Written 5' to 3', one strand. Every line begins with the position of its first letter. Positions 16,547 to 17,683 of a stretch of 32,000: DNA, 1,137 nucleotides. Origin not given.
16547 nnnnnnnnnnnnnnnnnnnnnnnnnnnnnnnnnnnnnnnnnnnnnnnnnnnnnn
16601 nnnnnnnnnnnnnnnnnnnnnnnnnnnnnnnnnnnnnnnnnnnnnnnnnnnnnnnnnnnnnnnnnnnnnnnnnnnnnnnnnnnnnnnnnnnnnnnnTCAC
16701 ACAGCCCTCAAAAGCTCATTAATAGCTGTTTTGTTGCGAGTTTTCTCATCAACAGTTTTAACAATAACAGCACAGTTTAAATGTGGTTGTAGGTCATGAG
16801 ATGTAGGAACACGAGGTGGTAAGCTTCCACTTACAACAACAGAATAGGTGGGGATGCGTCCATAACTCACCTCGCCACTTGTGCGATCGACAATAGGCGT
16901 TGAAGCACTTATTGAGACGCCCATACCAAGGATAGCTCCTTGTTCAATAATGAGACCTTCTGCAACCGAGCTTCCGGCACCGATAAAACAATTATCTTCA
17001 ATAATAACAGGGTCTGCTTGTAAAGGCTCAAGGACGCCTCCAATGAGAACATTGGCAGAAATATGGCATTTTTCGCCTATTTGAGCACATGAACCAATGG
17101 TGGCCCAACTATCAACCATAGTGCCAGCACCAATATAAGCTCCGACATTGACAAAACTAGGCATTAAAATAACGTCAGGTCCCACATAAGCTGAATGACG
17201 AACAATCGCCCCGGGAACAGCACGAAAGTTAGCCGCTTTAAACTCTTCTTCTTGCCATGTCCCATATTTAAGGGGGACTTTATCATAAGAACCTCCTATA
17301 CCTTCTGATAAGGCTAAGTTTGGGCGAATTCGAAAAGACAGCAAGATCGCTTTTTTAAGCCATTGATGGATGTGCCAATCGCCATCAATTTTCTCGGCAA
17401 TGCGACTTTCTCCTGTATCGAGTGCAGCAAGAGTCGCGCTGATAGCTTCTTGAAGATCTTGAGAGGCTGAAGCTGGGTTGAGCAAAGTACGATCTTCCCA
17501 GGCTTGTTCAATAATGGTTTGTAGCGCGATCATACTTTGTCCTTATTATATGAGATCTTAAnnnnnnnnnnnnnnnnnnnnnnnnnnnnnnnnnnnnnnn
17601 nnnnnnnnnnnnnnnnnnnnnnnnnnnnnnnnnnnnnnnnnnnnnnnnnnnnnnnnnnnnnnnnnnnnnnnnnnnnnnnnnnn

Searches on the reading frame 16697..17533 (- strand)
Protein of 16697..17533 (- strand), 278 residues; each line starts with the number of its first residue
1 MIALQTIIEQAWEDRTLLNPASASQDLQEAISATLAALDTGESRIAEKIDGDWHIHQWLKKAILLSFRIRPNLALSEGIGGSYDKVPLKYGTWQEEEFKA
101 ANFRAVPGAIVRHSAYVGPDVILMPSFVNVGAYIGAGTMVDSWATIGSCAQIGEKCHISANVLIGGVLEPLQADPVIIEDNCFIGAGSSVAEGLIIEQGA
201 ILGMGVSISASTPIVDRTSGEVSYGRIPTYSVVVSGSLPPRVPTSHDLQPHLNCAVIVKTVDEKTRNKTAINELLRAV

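Call 69: search_protein_families(library=pfam, proteins=[window:16697-17533:-], max_evalue=0.00001)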
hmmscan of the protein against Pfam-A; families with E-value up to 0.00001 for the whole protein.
window:16697-17533:- (278 aa): 4 families
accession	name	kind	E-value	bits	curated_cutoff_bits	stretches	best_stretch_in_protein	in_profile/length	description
PF14805.11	THDPS_N_2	-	1.2e-26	93.1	25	1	4-69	2-67/67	Tetrahydrodipicolinate N-succinyltransferase N-terminal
PF00132.30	Hexapep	-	4.3e-16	58.3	27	2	131-166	1-36/36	Bacterial transferase hexapeptide (six repeats)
PF14602.12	Hexapep_2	-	2.7e-12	46.6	27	1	175-210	1-34/34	Hexapeptide repeat of succinyl-transferase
PF25084.1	LbH_EIF2B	-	7.2e-09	36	54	1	112-212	1-103/105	EIF2B subunit epsilon LbH domain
